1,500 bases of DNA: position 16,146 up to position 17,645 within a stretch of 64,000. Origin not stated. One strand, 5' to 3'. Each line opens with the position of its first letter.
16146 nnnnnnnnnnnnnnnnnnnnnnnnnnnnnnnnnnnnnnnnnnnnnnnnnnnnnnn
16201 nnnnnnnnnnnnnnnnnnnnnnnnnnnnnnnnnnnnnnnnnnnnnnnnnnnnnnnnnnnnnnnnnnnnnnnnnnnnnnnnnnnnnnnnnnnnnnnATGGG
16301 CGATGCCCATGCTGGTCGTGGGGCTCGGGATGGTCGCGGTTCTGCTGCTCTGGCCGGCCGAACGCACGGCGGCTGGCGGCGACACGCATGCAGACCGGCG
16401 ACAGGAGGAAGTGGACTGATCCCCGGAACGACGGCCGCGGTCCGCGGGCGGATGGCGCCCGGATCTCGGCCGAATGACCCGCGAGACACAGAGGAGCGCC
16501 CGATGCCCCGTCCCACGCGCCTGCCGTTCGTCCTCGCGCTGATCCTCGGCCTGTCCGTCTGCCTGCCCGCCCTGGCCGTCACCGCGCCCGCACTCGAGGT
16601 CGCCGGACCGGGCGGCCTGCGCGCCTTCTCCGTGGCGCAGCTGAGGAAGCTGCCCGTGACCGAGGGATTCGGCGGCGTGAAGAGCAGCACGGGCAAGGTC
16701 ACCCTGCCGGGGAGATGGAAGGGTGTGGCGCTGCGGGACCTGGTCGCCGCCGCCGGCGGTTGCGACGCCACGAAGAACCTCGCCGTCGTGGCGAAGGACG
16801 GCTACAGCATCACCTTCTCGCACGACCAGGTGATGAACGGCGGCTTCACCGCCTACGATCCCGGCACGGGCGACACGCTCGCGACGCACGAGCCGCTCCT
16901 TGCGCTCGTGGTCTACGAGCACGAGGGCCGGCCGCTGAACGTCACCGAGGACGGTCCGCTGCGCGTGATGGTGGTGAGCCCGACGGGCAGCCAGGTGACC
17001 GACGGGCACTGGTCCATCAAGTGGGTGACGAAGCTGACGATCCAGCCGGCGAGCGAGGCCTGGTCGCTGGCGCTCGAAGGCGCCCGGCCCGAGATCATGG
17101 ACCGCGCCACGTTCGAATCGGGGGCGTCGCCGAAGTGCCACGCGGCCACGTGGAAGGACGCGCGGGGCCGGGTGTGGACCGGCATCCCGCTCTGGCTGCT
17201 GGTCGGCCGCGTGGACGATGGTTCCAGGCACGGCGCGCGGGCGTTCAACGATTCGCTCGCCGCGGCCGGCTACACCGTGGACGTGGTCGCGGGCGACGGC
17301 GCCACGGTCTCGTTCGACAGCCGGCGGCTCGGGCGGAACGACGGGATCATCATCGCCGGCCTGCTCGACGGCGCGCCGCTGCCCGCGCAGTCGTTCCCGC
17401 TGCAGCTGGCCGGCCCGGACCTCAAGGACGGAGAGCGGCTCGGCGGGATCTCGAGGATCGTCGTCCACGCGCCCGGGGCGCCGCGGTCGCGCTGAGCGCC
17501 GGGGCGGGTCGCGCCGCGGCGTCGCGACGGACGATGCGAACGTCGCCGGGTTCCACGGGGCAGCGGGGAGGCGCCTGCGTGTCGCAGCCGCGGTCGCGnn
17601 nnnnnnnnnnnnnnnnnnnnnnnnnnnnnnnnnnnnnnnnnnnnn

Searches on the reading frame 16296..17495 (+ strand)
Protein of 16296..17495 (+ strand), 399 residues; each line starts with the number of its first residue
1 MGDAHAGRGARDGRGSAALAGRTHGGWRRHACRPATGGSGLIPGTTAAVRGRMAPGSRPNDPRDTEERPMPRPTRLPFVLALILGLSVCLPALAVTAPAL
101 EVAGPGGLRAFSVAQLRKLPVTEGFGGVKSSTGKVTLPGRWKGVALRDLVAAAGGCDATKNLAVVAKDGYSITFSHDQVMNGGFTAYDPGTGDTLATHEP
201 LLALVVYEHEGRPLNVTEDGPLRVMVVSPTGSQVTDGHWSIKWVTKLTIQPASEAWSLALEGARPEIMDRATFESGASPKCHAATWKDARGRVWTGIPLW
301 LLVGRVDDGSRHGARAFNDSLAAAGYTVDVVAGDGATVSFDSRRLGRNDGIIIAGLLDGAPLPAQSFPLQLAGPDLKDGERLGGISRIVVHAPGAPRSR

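Call 48: search_protein_families(library=pfam, proteins=[window:16296-17495:+], max_evalue=0.001)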
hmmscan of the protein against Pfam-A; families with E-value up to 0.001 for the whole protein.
window:16296-17495:+ (399 aa): 1 family
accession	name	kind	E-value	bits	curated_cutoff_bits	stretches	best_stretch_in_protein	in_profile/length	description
PF00174.25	Oxidored_molyb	-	5.9e-09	36.2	24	1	137-251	67-162/169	Oxidoreductase molybdopterin binding domain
